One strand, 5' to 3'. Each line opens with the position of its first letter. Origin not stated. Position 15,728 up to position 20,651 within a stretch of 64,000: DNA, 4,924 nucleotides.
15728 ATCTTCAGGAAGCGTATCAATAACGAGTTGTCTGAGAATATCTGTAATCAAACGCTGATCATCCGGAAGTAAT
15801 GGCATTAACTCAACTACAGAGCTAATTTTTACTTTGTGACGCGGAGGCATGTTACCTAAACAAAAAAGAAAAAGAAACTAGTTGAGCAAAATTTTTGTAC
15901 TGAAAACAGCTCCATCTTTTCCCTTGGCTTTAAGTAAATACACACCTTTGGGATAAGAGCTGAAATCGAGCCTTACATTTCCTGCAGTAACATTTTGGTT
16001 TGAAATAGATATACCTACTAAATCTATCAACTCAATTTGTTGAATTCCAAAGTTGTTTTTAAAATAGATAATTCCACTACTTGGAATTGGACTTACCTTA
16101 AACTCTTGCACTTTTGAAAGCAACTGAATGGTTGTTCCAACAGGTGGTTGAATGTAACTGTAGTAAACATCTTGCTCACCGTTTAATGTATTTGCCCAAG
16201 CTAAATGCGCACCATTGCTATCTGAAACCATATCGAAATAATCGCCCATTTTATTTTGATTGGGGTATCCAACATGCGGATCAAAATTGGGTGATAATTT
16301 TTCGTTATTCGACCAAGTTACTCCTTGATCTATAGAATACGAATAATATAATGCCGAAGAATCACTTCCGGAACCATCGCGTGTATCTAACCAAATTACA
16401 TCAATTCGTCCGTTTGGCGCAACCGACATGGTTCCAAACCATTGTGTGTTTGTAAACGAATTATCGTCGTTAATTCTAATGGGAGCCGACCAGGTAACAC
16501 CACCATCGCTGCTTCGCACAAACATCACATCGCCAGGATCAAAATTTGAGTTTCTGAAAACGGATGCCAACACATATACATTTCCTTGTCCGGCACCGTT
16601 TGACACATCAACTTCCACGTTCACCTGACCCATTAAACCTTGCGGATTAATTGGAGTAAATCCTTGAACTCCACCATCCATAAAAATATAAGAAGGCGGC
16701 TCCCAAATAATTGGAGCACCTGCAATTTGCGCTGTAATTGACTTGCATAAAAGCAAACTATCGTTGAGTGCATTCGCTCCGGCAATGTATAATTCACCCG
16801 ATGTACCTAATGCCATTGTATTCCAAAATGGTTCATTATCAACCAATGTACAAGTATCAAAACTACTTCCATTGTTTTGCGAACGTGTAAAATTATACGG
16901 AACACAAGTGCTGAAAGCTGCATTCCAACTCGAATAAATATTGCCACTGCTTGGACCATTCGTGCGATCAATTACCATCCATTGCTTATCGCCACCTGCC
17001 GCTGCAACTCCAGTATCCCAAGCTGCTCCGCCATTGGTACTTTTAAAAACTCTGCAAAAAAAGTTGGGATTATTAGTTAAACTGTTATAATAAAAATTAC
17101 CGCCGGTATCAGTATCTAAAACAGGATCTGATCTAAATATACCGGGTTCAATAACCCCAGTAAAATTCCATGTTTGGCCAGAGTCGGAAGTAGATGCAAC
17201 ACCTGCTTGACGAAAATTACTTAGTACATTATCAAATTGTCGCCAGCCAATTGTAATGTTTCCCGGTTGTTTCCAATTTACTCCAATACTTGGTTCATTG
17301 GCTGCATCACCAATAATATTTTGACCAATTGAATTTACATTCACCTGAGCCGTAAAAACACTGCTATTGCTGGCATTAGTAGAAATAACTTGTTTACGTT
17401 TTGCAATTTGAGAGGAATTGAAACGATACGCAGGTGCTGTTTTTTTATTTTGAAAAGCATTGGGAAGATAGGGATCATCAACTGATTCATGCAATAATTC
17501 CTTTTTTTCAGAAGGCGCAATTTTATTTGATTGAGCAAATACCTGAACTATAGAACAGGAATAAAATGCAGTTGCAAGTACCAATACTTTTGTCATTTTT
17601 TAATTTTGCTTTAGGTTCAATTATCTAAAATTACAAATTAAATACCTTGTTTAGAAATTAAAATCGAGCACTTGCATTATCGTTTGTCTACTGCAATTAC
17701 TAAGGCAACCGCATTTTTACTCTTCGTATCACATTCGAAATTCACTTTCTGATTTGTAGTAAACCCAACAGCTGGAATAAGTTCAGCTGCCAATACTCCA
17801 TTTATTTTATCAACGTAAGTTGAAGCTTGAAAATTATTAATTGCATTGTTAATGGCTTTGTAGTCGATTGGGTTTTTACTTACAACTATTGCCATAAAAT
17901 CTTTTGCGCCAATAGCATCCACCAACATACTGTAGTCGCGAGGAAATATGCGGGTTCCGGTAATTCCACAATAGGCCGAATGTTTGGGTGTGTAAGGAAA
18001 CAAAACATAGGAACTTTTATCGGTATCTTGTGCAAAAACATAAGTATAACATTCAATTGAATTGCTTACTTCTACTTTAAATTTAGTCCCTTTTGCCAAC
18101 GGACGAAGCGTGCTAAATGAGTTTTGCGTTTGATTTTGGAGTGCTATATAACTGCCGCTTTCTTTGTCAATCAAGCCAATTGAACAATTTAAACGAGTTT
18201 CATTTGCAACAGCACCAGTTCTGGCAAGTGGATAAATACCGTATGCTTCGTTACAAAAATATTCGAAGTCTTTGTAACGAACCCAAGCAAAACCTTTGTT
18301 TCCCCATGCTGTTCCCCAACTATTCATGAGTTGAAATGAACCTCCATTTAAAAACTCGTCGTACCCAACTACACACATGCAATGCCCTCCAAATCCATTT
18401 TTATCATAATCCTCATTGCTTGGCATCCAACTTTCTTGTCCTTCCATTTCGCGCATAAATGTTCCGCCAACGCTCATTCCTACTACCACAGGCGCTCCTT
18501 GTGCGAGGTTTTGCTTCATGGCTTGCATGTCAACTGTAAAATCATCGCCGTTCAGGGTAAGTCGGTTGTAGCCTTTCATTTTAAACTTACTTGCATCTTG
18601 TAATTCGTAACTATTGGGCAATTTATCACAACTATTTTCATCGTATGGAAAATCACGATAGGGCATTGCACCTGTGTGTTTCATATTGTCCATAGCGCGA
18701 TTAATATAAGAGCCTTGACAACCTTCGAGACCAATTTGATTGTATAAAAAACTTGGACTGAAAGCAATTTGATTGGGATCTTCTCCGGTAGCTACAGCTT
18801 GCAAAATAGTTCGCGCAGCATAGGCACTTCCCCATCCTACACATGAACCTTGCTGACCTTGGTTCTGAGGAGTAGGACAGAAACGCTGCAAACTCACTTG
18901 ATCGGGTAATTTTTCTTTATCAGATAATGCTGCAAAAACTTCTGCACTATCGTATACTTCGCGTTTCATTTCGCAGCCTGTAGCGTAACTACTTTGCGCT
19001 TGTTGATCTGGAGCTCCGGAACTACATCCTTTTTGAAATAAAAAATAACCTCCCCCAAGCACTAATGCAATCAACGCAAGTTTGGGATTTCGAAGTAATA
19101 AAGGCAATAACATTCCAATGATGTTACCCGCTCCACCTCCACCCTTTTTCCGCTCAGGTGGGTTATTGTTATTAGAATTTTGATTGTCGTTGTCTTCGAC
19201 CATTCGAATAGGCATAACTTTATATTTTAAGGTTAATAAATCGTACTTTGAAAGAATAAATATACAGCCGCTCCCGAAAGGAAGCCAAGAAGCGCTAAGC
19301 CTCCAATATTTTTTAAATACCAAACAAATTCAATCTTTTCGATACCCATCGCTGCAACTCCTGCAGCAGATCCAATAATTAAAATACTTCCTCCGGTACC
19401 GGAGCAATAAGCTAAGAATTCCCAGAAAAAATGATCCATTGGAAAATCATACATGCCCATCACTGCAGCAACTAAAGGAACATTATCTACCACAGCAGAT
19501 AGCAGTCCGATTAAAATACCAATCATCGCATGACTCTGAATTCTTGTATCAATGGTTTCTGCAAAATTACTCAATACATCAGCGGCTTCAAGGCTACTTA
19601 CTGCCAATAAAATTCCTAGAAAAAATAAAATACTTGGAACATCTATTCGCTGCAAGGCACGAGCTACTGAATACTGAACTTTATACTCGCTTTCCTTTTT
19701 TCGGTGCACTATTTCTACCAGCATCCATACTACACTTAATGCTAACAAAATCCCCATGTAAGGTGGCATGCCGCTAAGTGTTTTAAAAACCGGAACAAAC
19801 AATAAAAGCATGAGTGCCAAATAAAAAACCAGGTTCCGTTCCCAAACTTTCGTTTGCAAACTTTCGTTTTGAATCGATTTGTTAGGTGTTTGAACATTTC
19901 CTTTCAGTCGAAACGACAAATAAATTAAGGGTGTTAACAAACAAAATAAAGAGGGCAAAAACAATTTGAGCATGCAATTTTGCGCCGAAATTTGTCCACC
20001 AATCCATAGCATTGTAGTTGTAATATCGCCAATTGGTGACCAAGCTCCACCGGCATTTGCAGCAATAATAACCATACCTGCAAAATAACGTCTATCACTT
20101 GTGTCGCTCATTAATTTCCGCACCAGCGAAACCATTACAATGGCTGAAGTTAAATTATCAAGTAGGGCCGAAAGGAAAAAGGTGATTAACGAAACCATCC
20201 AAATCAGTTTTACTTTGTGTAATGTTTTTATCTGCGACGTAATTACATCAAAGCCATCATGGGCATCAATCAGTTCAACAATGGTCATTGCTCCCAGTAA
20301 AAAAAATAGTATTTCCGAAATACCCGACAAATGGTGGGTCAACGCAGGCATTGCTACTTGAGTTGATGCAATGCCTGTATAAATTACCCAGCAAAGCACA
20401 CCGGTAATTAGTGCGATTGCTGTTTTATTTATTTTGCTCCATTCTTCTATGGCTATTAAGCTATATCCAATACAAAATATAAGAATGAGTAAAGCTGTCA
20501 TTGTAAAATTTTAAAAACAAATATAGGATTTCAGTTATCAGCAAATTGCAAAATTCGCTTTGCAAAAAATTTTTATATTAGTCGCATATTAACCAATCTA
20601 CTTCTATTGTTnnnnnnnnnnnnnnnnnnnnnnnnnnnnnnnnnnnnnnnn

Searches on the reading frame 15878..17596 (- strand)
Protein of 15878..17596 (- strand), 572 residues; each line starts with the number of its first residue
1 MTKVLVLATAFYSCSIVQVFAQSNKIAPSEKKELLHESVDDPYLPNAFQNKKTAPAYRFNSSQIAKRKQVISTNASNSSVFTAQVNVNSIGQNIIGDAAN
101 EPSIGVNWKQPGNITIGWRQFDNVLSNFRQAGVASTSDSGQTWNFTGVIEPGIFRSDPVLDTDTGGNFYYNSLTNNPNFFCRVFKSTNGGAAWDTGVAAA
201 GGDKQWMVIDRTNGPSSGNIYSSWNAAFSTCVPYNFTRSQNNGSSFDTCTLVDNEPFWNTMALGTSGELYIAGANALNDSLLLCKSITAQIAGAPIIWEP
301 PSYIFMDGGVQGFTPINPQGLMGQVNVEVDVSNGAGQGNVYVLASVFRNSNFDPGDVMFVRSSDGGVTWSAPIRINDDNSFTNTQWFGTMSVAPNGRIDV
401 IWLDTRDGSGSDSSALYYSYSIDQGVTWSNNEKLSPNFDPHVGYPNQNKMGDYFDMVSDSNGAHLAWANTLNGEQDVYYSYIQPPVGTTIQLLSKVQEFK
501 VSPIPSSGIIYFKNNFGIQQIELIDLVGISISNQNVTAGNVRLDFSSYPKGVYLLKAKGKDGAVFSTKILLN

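Call 60: search_protein_families(library=pfam, proteins=[window:15878-17596:-], max_evalue=0.00001)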
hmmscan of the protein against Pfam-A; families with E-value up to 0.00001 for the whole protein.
window:15878-17596:- (572 aa): 1 family
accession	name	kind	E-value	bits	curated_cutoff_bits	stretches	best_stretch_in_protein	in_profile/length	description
PF18962.6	Por_Secre_tail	-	6.4e-06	26.8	27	1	503-569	3-73/75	Secretion system C-terminal sorting domain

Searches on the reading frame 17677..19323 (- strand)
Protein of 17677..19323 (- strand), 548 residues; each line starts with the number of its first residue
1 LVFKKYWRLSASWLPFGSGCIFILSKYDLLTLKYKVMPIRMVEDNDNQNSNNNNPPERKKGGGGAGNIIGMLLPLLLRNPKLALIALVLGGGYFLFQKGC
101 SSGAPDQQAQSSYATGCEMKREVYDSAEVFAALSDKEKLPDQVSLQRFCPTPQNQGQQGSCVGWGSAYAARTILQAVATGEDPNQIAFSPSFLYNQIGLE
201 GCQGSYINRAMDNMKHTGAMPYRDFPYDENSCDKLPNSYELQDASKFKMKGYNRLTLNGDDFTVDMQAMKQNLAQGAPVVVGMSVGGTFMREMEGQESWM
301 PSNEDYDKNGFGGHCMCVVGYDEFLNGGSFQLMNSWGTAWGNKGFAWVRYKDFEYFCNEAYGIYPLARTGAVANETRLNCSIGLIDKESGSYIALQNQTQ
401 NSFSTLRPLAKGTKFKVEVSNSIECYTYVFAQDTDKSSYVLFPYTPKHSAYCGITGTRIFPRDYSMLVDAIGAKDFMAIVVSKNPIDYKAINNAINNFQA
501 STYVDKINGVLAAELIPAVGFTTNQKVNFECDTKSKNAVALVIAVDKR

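Call 60: search_protein_families(library=pfam, proteins=[window:17677-19323:-], max_evalue=0.00001)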
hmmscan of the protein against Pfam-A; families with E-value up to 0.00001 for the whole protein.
window:17677-19323:- (548 aa): 2 families
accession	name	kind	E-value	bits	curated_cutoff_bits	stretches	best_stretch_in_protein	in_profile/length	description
PF00112.29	Peptidase_C1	-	1.1e-15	58.8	20.7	1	152-351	17-205/220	Papain family cysteine protease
PF14326.11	DUF4384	-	2.4e-06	28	27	1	410-485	3-81/81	Domain of unknown function (DUF4384)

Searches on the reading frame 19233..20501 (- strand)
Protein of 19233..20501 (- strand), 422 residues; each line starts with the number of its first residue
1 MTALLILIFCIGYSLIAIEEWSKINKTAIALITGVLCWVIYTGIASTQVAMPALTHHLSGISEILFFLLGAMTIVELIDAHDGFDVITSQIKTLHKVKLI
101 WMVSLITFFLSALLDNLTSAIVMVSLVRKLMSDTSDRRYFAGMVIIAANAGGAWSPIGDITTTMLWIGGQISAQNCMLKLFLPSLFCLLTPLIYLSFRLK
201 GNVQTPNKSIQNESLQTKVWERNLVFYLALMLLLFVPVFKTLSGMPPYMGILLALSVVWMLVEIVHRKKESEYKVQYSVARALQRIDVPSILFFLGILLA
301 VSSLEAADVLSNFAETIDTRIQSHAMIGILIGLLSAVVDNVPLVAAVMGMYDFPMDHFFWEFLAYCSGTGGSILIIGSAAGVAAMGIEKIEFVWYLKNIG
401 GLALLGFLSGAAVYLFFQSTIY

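Call 60: search_protein_families(library=pfam, proteins=[window:19233-20501:-], max_evalue=0.00001)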
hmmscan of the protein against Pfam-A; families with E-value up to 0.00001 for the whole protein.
window:19233-20501:- (422 aa): 1 family
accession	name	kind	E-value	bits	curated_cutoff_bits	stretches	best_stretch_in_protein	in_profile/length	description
PF03600.22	CitMHS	-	3e-31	109.2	31.9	1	16-349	4-316/336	Citrate transporter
